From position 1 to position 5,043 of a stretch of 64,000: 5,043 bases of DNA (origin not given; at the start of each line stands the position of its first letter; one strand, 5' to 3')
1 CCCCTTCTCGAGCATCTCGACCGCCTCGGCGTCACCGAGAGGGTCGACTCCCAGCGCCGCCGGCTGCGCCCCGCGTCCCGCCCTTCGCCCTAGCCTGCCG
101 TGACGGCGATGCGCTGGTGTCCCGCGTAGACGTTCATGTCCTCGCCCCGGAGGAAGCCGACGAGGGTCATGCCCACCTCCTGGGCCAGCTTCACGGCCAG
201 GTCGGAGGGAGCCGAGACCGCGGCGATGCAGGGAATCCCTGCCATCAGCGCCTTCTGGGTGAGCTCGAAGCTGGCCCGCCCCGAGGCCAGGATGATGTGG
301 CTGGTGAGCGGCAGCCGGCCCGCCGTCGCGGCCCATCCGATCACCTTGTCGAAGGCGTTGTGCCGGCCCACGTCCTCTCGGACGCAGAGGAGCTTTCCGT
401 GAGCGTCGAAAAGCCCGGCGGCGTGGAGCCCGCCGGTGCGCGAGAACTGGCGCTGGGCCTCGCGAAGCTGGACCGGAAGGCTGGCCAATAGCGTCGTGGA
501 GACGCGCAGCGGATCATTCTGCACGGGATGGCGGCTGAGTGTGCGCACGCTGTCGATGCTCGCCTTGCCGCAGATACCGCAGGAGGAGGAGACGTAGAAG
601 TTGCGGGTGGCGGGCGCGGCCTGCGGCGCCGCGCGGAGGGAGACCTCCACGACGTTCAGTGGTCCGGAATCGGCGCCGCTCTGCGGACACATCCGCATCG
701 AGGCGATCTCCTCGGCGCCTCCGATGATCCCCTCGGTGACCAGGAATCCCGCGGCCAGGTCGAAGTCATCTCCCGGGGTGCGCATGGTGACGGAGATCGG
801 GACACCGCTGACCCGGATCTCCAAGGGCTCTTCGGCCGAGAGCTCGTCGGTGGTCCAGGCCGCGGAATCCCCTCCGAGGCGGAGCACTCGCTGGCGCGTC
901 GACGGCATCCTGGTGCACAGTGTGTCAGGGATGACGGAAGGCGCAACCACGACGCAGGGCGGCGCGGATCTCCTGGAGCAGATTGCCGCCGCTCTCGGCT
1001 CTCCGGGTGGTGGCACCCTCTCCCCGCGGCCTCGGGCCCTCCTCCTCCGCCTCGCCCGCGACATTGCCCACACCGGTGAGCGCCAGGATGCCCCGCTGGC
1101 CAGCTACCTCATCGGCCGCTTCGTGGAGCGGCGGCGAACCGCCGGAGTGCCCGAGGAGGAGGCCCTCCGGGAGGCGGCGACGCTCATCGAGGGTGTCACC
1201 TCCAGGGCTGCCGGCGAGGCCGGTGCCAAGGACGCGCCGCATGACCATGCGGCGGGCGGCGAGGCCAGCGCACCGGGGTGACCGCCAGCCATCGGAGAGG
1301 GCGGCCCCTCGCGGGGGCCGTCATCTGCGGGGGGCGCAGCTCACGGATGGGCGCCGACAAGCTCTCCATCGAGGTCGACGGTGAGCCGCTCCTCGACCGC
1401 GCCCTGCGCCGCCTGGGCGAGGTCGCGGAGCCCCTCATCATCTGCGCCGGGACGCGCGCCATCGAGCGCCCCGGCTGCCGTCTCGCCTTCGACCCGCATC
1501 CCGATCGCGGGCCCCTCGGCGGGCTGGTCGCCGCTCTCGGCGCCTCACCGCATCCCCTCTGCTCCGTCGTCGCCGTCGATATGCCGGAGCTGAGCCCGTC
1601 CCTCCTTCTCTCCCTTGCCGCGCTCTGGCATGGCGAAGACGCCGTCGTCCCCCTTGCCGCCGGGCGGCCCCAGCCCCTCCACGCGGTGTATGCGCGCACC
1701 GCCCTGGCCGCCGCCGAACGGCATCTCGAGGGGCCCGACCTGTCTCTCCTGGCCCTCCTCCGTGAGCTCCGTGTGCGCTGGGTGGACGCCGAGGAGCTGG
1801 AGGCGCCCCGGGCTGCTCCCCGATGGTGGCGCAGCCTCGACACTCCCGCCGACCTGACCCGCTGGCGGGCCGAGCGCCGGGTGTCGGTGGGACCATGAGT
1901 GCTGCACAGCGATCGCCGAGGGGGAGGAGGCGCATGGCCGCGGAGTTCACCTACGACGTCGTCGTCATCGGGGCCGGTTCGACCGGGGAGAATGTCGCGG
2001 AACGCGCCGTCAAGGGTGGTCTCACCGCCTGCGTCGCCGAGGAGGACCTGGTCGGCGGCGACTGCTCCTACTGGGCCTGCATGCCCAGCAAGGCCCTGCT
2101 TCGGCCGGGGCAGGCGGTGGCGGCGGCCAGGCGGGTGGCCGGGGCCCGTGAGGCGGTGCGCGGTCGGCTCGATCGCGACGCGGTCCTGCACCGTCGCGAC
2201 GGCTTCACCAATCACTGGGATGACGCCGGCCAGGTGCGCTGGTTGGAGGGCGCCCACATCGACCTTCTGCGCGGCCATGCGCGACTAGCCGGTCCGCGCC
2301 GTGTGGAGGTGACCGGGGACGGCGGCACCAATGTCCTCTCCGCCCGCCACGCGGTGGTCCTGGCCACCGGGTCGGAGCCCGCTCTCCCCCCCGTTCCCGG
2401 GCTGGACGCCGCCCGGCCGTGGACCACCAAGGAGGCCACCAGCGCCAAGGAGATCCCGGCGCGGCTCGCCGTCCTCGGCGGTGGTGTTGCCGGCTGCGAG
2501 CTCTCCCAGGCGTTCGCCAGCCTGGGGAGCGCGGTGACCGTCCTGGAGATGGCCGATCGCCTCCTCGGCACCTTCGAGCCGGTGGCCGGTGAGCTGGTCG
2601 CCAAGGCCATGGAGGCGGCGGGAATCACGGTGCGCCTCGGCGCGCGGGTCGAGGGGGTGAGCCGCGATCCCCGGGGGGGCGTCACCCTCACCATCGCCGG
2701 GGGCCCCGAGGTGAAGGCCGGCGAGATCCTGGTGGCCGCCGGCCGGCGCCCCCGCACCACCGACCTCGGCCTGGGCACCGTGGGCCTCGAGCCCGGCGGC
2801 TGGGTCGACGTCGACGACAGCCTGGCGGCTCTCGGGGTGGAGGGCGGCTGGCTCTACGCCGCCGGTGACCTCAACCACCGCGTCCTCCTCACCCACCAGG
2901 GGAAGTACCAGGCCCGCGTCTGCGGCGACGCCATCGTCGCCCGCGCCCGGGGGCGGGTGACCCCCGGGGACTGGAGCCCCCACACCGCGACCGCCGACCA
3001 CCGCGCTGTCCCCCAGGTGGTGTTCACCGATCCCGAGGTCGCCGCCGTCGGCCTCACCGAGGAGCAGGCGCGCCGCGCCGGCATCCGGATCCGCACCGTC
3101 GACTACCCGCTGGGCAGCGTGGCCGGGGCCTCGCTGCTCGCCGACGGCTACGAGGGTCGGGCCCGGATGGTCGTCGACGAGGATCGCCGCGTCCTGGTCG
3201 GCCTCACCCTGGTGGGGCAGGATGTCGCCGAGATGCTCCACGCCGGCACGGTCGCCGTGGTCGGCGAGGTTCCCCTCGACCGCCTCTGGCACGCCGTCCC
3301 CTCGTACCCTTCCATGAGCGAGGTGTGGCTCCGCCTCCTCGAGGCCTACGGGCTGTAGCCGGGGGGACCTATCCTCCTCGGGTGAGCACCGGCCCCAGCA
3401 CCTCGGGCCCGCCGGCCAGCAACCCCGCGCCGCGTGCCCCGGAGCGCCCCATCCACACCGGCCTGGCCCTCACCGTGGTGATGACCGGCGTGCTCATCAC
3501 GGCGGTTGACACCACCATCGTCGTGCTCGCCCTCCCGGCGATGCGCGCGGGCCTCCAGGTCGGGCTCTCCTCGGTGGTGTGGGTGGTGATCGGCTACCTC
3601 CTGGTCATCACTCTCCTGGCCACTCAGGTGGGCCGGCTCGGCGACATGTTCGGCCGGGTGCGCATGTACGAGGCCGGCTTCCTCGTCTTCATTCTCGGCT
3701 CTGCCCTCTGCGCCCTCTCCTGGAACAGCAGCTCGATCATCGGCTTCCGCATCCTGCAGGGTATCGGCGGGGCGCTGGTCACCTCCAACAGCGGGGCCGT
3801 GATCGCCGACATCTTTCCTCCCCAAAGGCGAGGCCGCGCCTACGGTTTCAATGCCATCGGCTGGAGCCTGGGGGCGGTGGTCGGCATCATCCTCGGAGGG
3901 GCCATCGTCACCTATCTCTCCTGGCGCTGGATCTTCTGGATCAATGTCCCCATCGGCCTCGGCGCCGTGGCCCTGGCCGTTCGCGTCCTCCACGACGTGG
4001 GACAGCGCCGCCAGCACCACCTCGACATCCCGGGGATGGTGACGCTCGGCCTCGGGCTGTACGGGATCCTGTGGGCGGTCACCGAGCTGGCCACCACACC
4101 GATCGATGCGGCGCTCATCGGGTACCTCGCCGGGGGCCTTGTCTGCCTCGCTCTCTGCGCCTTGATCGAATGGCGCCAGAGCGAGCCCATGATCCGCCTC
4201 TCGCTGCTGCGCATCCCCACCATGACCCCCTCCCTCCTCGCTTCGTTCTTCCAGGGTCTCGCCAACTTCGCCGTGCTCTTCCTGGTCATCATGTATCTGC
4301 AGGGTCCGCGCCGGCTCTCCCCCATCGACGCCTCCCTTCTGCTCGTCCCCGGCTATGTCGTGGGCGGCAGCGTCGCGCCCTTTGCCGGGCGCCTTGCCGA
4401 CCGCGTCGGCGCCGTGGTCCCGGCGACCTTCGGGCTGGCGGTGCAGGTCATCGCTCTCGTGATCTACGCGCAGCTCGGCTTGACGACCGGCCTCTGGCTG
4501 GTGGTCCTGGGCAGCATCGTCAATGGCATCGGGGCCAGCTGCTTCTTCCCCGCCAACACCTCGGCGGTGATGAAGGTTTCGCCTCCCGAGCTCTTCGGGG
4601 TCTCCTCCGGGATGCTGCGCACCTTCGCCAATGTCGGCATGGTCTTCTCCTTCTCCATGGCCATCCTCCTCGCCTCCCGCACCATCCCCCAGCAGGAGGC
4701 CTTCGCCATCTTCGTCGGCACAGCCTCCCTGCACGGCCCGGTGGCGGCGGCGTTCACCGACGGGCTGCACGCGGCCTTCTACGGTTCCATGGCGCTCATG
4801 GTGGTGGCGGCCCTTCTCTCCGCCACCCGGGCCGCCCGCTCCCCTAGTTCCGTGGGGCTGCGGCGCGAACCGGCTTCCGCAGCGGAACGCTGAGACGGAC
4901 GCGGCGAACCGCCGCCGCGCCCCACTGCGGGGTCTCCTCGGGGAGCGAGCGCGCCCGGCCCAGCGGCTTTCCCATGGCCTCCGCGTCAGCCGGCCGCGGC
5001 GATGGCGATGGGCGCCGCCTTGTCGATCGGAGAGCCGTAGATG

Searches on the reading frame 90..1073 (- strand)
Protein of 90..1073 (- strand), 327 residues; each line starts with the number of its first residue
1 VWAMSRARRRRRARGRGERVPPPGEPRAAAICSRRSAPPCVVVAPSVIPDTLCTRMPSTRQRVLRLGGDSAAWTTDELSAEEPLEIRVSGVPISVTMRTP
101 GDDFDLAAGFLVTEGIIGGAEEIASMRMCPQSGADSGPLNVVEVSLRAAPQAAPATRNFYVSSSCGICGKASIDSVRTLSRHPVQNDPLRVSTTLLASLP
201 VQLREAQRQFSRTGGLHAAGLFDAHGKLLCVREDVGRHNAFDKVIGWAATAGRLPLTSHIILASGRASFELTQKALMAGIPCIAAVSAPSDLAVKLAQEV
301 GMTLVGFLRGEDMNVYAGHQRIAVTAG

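Call 76: search_protein_families(library=pfam, proteins=[window:90-1073:-], max_evalue=0.00001)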
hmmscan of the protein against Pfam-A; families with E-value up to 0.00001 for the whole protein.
window:90-1073:- (327 aa): 1 family
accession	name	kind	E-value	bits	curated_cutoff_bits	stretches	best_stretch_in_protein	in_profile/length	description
PF02634.21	FdhD-NarQ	-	2.6e-72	243.8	27.2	1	80-322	2-236/237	FdhD/NarQ family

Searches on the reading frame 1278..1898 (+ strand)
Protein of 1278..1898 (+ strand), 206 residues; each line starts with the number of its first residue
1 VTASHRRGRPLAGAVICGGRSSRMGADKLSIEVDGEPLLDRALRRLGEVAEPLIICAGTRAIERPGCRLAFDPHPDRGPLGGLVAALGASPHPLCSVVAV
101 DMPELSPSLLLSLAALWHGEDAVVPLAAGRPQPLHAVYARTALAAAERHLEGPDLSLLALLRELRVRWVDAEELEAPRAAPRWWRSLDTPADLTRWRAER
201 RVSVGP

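Call 76: search_protein_families(library=pfam, proteins=[window:1278-1898:+], max_evalue=0.00001)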
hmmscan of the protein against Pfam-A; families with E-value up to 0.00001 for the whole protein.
window:1278-1898:+ (206 aa): 1 family
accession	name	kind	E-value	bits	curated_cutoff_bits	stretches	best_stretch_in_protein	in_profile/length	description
PF12804.13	NTP_transf_3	-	3.4e-32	112.3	27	1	13-151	1-146/160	MobA-like NTP transferase domain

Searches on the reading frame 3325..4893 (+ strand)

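Call 76: search_protein_families(library=pfam, proteins=[window:3325-4893:+], max_evalue=0.00001)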
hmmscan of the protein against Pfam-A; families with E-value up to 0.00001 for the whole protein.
window:3325-4893:+ (522 aa): 2 families
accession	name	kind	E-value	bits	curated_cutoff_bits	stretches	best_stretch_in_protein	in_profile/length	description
PF07690.21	MFS_1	-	1.4e-50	172.7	33.4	1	53-442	2-346/347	Major Facilitator Superfamily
PF00083.30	Sugar_tr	-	3.3e-09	36.6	22.3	1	86-212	50-182/452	Sugar (and other) transporter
